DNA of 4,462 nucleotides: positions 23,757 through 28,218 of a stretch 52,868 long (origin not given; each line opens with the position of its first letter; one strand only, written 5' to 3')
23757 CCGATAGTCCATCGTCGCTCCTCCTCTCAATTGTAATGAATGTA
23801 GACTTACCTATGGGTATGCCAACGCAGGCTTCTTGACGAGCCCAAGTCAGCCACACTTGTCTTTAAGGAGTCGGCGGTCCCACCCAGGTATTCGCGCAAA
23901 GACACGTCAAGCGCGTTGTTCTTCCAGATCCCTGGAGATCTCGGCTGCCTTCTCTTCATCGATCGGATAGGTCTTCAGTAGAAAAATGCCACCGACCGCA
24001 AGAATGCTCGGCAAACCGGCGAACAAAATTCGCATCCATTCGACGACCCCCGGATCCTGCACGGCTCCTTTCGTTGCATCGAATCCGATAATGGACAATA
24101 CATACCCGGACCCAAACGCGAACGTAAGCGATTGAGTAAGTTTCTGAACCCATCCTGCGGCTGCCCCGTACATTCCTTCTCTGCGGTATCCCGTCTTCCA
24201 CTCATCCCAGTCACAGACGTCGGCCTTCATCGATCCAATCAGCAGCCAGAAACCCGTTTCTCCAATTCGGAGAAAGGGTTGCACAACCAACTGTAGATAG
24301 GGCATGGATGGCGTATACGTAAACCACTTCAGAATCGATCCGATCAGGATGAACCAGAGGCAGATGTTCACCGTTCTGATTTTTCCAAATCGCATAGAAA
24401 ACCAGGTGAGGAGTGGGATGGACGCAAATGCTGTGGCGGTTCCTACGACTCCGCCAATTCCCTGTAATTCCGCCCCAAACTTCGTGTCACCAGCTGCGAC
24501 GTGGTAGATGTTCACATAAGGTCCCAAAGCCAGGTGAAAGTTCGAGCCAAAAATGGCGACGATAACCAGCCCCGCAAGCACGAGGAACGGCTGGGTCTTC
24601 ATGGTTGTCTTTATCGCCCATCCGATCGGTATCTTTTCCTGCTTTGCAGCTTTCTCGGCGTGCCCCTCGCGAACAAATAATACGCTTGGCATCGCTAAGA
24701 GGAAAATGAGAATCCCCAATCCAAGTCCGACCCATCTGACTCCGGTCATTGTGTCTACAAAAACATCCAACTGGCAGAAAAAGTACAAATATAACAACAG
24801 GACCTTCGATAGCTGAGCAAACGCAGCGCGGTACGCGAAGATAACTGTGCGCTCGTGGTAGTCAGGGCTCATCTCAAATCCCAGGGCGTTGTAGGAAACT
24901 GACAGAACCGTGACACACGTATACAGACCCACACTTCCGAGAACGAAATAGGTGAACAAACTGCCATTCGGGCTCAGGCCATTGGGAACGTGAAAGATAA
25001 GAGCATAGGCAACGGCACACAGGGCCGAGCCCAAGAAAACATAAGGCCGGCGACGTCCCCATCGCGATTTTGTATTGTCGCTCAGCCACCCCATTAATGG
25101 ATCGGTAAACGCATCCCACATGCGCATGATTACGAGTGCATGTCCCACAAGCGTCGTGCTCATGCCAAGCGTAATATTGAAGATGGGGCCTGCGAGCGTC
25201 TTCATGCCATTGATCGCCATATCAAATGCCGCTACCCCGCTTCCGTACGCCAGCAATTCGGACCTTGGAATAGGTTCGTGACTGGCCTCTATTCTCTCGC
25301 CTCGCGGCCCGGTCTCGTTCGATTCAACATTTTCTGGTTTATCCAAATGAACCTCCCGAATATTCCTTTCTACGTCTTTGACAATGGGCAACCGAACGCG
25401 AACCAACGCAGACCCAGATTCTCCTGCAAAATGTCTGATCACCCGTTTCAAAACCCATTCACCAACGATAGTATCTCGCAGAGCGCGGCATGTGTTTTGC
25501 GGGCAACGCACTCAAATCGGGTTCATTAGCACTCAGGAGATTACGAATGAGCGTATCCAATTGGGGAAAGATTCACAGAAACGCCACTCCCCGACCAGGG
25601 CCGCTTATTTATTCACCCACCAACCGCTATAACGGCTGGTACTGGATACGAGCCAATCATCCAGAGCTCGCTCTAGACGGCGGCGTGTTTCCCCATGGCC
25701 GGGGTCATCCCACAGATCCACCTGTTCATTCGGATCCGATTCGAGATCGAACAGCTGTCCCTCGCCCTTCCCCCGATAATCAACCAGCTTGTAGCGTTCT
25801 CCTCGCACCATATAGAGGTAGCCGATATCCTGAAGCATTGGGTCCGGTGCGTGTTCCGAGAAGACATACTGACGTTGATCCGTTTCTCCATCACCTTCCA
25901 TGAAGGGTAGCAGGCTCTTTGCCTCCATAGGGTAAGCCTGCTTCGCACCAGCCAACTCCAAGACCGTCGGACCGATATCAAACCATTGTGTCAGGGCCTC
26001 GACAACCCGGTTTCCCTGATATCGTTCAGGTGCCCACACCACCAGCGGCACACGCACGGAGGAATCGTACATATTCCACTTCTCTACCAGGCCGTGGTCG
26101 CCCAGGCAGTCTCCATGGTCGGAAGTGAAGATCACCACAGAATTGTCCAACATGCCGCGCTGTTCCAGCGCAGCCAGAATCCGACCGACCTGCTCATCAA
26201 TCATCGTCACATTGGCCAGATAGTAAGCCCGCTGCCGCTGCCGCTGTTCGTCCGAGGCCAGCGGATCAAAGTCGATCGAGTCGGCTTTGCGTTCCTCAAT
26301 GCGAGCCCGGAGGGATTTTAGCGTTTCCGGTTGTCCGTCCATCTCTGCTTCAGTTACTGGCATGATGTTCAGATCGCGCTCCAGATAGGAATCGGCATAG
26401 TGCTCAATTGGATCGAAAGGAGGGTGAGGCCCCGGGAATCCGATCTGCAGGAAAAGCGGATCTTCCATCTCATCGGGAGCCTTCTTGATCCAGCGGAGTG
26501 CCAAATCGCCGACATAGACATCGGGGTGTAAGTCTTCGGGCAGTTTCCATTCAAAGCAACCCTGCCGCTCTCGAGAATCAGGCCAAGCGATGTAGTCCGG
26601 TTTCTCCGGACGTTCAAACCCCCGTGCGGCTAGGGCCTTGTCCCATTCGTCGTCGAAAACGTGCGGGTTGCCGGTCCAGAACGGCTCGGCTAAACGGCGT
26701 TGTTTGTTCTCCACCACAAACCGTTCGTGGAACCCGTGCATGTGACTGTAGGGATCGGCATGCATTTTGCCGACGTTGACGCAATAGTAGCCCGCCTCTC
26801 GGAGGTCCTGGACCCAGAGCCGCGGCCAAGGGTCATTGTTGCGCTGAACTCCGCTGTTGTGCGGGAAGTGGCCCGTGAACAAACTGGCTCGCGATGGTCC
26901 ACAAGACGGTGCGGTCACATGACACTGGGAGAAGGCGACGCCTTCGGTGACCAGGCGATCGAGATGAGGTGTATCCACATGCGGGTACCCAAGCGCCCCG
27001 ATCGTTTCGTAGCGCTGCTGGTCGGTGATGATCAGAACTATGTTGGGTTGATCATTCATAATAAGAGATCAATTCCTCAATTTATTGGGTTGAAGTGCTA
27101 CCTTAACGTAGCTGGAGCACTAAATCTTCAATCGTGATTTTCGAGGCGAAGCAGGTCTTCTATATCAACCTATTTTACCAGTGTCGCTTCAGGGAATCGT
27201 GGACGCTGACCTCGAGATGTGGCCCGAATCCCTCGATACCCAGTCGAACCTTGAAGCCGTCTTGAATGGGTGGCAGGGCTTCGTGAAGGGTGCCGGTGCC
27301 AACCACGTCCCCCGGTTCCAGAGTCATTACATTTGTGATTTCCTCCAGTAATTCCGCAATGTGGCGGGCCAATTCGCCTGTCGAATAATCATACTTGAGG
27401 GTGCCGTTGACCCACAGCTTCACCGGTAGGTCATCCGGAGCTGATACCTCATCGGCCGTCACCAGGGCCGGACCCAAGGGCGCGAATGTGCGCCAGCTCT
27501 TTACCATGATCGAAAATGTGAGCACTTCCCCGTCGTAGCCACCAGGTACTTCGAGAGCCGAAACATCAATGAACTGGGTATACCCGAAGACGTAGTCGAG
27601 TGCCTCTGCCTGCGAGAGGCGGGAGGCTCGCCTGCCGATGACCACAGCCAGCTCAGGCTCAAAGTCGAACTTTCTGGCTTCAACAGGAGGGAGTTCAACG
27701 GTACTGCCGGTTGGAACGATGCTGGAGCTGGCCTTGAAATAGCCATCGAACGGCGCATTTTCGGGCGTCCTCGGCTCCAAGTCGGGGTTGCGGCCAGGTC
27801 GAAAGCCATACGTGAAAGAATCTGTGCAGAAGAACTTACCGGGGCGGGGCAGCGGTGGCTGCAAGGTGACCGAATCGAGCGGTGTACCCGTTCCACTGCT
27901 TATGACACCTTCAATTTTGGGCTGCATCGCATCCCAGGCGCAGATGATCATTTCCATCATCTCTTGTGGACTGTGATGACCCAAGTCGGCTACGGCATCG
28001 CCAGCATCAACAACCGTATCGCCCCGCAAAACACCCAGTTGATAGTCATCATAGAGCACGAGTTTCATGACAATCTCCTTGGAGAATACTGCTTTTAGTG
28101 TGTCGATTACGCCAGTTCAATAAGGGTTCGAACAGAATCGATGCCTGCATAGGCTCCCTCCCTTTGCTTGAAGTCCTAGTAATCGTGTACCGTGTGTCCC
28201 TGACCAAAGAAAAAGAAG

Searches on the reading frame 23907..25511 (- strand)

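Call 8: search_protein_families(library=pfam, proteins=[window:23907-25511:-], max_evalue=0.00001)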
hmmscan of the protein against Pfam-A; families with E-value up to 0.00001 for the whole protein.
window:23907-25511:- (534 aa): 1 family
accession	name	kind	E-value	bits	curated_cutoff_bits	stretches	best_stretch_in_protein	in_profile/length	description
PF13347.12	MFS_2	-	3.2e-67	227.4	27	1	89-519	2-427/427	MFS/sugar transport protein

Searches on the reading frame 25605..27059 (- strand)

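Call 8: search_protein_families(library=pfam, proteins=[window:25605-27059:-], max_evalue=0.00001)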
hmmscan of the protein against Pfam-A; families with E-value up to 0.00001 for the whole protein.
window:25605-27059:- (484 aa): 3 families
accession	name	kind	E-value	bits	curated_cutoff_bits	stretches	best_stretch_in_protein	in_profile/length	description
PF00884.28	Sulfatase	-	4.4e-50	171.2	25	1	5-372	1-301/301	Sulfatase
PF16347.10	SGSH_C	-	1e-24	87.9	29.3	1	320-467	1-149/154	N-sulphoglucosamine sulphohydrolase, C-terminal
PF01663.27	Phosphodiest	-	2.1e-11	44.4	23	0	8-75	2-66/342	Type I phosphodiesterase / nucleotide pyrophosphatase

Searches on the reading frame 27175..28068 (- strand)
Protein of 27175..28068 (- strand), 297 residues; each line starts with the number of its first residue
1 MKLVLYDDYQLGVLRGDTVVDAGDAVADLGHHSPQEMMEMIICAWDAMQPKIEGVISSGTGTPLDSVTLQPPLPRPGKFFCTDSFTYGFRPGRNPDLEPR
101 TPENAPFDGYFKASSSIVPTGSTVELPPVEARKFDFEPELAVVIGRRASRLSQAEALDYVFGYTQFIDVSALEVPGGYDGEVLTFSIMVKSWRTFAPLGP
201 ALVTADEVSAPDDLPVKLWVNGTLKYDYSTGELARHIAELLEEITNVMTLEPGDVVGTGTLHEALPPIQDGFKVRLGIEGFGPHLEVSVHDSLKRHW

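Call 8: search_protein_families(library=pfam, proteins=[window:27175-28068:-], max_evalue=0.00001)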
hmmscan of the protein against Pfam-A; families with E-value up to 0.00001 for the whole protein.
window:27175-28068:- (297 aa): 1 family
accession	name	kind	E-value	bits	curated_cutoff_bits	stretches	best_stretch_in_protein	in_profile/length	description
PF01557.24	FAA_hydrolase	-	1.8e-44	152.4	23.9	1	105-283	28-208/214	Fumarylacetoacetate (FAA) hydrolase C-terminal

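Call 52: search_protein_families(library=ncbifam, proteins=[window:27175-28068:-], max_evalue=0.00001)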
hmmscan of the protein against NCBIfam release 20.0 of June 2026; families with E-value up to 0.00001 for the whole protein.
window:27175-28068:- (297 aa): 6 families
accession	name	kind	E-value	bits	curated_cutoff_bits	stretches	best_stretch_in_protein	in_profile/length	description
TIGR02303.1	HpaG-C-term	equivalog_domain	7.5e-29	100.9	276.4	1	110-283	70-237/245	4-hydroxyphenylacetate degradation bifunctional isomerase/decarboxylase, C-terminal subunit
TIGR02305.1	HpaG-N-term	equivalog_domain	2e-28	99.3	228.65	1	110-283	36-200/205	4-hydroxyphenylacetate degradation bifunctional isomerase/decarboxylase, N-terminal subunit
NF053535.1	DhyDRhmHlse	equivalog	2.9e-24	85.9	500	1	110-261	98-244/284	2,4-didehydro-3-deoxy-L-rhamnonate hydrolase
NF009399.0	PRK12764.1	equivalog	1.1e-22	80.7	444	1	100-260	40-192/501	fumarylacetoacetate hydrolase family protein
NF011750.0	PRK15203.1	equivalog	6.9e-21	74.5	811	1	125-284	264-418/429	4-hydroxyphenylacetate degradation bifunctional isomerase/decarboxylase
NF007967.0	PRK10691.1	equivalog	1.8e-08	34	201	1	133-278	66-209/219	fumarylacetoacetate hydrolase family protein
